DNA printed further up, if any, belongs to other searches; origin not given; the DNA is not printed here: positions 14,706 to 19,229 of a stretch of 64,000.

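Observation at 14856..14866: G9 tract fused to the start codon of the Pmp-repeat autotransporter: candidate slipped-strand ON/OFF switch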

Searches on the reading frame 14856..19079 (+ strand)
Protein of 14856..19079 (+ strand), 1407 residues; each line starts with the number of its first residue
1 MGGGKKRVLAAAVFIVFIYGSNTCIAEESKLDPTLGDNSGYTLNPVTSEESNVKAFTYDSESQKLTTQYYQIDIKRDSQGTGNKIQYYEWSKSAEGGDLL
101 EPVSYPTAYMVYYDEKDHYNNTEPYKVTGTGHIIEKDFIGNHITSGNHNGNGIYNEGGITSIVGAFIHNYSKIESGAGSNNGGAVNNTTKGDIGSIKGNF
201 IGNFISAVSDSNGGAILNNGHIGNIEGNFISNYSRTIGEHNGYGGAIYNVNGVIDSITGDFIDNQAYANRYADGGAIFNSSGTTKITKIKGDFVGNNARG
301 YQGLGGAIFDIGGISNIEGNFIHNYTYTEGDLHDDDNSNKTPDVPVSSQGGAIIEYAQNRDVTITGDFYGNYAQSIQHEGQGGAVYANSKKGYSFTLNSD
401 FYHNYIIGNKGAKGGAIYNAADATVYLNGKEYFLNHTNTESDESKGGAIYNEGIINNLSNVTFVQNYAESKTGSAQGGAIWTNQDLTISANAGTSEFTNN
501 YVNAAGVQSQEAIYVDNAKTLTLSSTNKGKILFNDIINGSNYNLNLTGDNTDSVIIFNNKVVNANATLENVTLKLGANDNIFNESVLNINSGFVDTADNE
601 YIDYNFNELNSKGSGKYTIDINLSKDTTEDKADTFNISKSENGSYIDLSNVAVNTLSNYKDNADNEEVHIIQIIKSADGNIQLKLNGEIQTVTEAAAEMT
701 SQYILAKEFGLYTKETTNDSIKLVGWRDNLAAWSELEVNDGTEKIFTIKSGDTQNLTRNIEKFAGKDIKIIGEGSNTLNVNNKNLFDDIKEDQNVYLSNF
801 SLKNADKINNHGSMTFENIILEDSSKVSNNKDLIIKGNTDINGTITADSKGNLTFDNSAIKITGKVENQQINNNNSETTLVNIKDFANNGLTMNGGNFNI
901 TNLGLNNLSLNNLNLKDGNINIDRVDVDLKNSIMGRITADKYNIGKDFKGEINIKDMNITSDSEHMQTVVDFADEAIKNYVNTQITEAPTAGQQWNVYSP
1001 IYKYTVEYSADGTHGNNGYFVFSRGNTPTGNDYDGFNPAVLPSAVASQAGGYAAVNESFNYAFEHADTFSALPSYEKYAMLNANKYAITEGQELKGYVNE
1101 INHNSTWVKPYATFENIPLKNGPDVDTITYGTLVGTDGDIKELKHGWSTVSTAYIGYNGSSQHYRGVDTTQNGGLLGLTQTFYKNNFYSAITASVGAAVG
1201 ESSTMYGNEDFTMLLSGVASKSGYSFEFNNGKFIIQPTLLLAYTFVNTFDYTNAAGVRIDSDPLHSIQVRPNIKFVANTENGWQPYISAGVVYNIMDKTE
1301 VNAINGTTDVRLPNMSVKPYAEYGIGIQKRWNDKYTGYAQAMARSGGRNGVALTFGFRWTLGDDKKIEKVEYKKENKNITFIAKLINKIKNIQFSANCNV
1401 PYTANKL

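Call 7: search_protein_families(library=pfam, proteins=[window:14856-19079:+])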
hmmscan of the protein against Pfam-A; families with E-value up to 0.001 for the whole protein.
window:14856-19079:+ (1407 aa): 0 families

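Call 8: search_protein_families(library=pfam, proteins=[window:14856-19079:+], max_evalue=5)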
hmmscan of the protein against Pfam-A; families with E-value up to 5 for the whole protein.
window:14856-19079:+ (1407 aa): 0 families

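Call 9: search_protein_families(library=ncbifam, proteins=[window:14856-19079:+], max_evalue=1)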
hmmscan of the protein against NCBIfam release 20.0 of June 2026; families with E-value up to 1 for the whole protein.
window:14856-19079:+ (1407 aa): 0 families

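Call 10: find_homologous_proteins(query=window:14856-19079:+)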
Query window:14856-19079:+ (1407 aa): 1428 proteins with E <= 0.001 among 8000 candidates; the best 120 are listed.
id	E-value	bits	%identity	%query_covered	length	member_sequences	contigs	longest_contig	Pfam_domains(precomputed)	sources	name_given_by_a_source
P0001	0.0e+0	3118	100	100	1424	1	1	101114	-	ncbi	-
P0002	0.0e+0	2039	57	91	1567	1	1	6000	PF02415.24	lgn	-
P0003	0.0e+0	2026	67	99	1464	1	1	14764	-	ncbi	-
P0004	0.0e+0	1031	46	91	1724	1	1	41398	-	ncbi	-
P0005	0.0e+0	1031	46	89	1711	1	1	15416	-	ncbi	-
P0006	6.6e-277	940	44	59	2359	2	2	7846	-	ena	-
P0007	1.2e-275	936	42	88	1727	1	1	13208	PF02415.24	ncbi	-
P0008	4.0e-270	918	43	87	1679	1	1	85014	-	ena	-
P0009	2.3e-262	892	41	89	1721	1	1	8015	-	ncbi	-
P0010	8.7e-256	870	40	88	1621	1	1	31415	-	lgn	-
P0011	7.1e-251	854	40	92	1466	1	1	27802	-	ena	-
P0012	6.6e-246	838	45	37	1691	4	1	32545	-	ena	-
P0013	9.1e-242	824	50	36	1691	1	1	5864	PF21785.4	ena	-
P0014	6.5e-240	818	40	88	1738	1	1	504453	-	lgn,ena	-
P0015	2.6e-237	809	45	37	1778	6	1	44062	-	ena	-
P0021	2.1e-228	780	48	37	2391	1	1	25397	-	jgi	-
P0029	7.6e-224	765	47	37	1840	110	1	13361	PF02415.24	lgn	-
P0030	3.4e-222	759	50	38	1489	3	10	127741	PF02415.24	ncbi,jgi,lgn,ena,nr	ncbi:MAG: hypothetical protein E7Z87_06860 [Cyanobacteria bacterium SIG26]|nr:hypothetical protein [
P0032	5.8e-222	758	39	88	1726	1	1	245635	-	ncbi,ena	-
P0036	6.0e-220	752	50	37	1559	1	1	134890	-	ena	-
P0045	5.2e-217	742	46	38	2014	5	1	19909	PF02415.24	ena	-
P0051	7.1e-215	735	46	40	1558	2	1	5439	PF02415.24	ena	-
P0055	6.1e-214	732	47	38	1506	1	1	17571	PF02415.24,PF21785.4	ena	-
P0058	3.8e-213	729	49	34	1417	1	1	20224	PF02415.24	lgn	-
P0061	1.0e-211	724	47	38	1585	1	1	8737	PF02415.24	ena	-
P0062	1.2e-211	724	35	88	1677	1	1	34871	-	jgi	-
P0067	3.4e-210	719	50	35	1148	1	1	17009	PF02415.24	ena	-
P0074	1.9e-207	710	47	39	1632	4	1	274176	-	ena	-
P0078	1.1e-206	708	47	37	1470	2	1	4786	-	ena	-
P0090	5.2e-204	699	37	87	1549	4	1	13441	PF02415.24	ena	-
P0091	7.1e-204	698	48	35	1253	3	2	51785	-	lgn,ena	-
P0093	8.8e-204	698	49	34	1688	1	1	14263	PF02415.24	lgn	-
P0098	2.3e-203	697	47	37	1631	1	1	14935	PF02415.24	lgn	-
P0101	3.4e-203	696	32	35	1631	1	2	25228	PF02415.24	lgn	-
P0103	7.4e-203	695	46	38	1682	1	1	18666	PF02415.24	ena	-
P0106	1.2e-202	694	32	35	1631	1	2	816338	PF02415.24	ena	-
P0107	1.2e-202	694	47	37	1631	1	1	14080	PF02415.24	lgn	-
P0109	1.5e-202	694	35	97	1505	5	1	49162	PF02415.24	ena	-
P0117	7.6e-202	692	28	43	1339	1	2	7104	PF02415.24,PF21785.4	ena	-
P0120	2.9e-201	690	36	88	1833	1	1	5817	PF02415.24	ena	-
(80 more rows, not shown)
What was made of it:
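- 14805..14857 (+): Short hydrophilic leader (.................-M) from the probable start ATG 14805. ATGs at 14844 and 14856 are in the same frame. The public annotation P0001 starts here (call 10).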

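Call 12: find_encoding_contigs(protein=P0001, flank=10000, max_places=6)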
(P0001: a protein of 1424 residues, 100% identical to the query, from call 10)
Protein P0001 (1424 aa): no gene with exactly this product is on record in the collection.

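Call 14: find_encoding_contigs(protein=P0003, flank=6000, max_places=6)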
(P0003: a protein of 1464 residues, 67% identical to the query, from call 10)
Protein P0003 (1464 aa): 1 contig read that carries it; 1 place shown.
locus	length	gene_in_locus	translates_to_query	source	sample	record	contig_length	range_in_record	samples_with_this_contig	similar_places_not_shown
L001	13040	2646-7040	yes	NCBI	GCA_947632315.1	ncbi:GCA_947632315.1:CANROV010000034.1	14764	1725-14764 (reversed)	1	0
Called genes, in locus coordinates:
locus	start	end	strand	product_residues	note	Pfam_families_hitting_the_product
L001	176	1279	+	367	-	PF04055:Radical_SAM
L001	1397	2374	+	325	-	PF04055:Radical_SAM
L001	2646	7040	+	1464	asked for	-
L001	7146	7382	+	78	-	-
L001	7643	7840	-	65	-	-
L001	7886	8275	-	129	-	-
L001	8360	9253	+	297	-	PF00348:polyprenyl_synt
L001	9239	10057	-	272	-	PF10502:Peptidase_S26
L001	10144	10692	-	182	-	PF02464:CinA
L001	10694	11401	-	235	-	-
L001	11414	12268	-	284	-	PF01966:HD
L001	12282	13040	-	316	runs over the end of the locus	PF00551:Formyl_trans_N, PF02911:Formyl_trans_C (weak)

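Call 15: find_encoding_contigs(protein=P0002, flank=6000, max_places=6)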
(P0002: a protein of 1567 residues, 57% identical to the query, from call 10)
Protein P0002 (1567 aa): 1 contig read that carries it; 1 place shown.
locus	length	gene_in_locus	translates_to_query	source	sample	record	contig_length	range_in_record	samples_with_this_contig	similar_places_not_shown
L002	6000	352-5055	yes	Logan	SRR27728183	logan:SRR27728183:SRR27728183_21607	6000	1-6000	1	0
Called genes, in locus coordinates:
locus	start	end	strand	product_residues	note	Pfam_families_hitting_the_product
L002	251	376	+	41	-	-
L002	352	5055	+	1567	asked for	PF02415:Chlam_PMP (faint)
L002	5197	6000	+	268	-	?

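Call 19: find_related_loci(query=A1, collection=genome_contigs, flank=10000)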
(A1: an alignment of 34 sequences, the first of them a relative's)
Query A1 (1424 aa) in genome_contigs; peptide patterns used: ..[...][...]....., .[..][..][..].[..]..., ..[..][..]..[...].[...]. (x = any residue, [..] = any of these).
597 stretches matched a pattern (row limit reached: there are more); 563 encode a relative of the query (tblastn E <= 1e-3); the best 80 are kept; 79 distinct loci.
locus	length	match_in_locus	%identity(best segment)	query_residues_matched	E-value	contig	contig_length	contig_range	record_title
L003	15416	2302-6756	46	81-1414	0e+0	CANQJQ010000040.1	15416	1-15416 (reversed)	MAG: Candidatus Gastranaerophilales bacterium isolate Lapin-032__bin109 genome assembly, contig: Lapin-032__NODE_5596_le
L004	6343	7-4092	46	151-1388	0e+0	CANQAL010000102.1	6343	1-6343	MAG: Candidatus Gastranaerophilales bacterium isolate Lapin-004__bin44 genome assembly, contig: Lapin-004__NODE_16735_le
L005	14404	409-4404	40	7-1402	0e+0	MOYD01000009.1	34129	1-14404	MAG: Candidatus Gastranaerophilales bacterium Zag_111 Contig_1673, whole genome shotgun sequence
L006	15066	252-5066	39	55-1395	0e+0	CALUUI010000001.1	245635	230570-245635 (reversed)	MAG: Candidatus Gastranaerophilales bacterium isolate BRZ_AN__bin102 genome assembly, contig: BRZ_AN__NODE_30_length_245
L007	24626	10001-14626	37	81-1379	0e+0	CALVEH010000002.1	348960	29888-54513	MAG: Candidatus Gastranaerophilales bacterium isolate BRZ_MM__bin19 genome assembly, contig: BRZ_MM__NODE_10_length_3489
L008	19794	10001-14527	35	13-1382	0e+0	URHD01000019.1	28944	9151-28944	uncultured bacterium isolate UMGS1001 genome assembly, contig: NODE_840_length_28944_cov_5.057842, whole genome shotgun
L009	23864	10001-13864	38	151-1384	0e+0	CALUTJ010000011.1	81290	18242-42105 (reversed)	MAG: Candidatus Gastranaerophilales bacterium isolate BRZ_BG__bin84 genome assembly, contig: BRZ_BG__NODE_437_length_812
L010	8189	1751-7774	38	148-1392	0e+0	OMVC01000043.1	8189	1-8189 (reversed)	uncultured bacterium isolate hRUG901 genome assembly, contig: NODE_13411_length_8189_cov_11.6207, whole genome shotgun s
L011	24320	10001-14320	38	64-1381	0e+0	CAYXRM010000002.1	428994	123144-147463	MAG TPA_asm: uncultured Gammaproteobacteria bacterium isolate binchicken_co370_59 genome assembly, contig: NODE_7_length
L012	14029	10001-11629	50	862-1402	4e-169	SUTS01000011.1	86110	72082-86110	MAG: Cyanobacteria bacterium SIG26 NODE_6682_length_86110_cov_9.704000, whole genome shotgun sequence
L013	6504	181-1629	53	905-1400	2e-165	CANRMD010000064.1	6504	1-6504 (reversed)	MAG: Candidatus Gastranaerophilales bacterium isolate Lapin-011__bin49 genome assembly, contig: Lapin-011__NODE_14235_le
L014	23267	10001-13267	49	151-1401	1e-162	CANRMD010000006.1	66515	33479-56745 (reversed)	MAG: Candidatus Gastranaerophilales bacterium isolate Lapin-011__bin49 genome assembly, contig: Lapin-011__NODE_290_leng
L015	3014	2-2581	51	161-1401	2e-172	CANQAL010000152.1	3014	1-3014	MAG: Candidatus Gastranaerophilales bacterium isolate Lapin-004__bin44 genome assembly, contig: Lapin-004__NODE_44514_le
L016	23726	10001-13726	52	70-1388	2e-161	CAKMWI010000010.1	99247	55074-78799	Candidatus Gastranaerophilales bacterium isolate min17_bin44 genome assembly, contig: contig_6305, whole genome shotgun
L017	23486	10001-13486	51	21-1396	7e-161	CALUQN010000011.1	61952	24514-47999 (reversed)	MAG: Candidatus Gastranaerophilales bacterium isolate BRZ_AE__bin22 genome assembly, contig: BRZ_AE__NODE_828_length_619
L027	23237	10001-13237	52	1-1413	4e-152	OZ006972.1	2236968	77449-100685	MAG: Candidatus Gastranaerophilales bacterium isolate metabat2_pooled_hifiasm.1023 MAG genome assembly, chromosome: 1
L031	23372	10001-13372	48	86-1396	9e-151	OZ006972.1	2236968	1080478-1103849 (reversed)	MAG: Candidatus Gastranaerophilales bacterium isolate metabat2_pooled_hifiasm.1023 MAG genome assembly, chromosome: 1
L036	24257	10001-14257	49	50-1396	3e-149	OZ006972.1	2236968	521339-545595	MAG: Candidatus Gastranaerophilales bacterium isolate metabat2_pooled_hifiasm.1023 MAG genome assembly, chromosome: 1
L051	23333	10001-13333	48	151-1396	4e-146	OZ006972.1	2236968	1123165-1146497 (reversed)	MAG: Candidatus Gastranaerophilales bacterium isolate metabat2_pooled_hifiasm.1023 MAG genome assembly, chromosome: 1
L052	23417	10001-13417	51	136-1396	1e-145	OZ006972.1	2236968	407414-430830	MAG: Candidatus Gastranaerophilales bacterium isolate metabat2_pooled_hifiasm.1023 MAG genome assembly, chromosome: 1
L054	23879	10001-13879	51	52-1396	4e-145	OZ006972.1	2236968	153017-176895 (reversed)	MAG: Candidatus Gastranaerophilales bacterium isolate metabat2_pooled_hifiasm.1023 MAG genome assembly, chromosome: 1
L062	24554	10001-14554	53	1-1396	1e-143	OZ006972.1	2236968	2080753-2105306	MAG: Candidatus Gastranaerophilales bacterium isolate metabat2_pooled_hifiasm.1023 MAG genome assembly, chromosome: 1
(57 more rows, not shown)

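Call 51: list_cluster_members(proteins=[P0029, P0109, P0074, P0091, P0078, P0036, P0032, P0062, P0021, P0007])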
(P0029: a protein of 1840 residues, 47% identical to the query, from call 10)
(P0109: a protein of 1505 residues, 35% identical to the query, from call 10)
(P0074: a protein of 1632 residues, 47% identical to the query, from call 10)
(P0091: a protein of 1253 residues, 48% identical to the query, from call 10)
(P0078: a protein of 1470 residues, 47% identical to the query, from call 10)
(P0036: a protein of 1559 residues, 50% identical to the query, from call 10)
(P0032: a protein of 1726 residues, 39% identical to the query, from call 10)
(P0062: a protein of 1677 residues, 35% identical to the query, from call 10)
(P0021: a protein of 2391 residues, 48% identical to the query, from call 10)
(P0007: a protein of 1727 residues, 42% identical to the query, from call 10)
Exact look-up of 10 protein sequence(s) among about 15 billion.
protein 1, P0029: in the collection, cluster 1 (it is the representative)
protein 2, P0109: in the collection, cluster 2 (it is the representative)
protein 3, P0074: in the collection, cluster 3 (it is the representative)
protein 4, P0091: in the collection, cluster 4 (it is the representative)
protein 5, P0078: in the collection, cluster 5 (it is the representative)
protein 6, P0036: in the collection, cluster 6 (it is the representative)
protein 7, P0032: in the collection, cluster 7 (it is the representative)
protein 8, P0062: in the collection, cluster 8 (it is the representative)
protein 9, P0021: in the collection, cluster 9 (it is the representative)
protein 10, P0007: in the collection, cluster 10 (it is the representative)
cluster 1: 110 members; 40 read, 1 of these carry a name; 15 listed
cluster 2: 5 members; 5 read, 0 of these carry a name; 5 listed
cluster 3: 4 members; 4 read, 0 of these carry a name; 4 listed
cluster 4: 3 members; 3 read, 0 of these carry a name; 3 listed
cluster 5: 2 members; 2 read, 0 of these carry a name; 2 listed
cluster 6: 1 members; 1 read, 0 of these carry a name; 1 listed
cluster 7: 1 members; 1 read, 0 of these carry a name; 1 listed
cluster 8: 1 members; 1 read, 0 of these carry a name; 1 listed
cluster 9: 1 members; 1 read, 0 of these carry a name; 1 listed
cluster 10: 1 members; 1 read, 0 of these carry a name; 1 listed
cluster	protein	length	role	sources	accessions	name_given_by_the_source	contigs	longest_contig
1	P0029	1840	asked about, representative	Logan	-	-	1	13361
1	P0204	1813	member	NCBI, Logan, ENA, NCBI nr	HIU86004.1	TPA: hypothetical protein IAD52_03420 [Candidatus Spyradomonas excrementavium] | hypothetical protein [Candidatus Spyradomonas excrementavium]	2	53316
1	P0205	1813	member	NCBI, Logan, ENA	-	-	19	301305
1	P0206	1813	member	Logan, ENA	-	-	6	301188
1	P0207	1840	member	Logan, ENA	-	-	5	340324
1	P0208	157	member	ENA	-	-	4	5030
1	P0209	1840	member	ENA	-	-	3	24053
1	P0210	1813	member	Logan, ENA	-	-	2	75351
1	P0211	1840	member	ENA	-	-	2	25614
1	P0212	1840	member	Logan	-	-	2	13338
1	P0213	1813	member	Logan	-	-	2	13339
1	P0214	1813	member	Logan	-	-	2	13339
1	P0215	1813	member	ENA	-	-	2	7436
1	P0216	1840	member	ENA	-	-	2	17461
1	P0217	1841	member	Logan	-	-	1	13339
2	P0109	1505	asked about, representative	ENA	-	-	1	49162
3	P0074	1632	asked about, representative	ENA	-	-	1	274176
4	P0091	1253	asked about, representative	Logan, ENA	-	-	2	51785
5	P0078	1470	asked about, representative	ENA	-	-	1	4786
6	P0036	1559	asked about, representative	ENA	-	-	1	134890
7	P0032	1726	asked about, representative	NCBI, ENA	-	-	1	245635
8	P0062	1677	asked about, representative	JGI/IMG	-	-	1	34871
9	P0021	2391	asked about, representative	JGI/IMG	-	-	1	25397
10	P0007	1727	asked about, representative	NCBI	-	-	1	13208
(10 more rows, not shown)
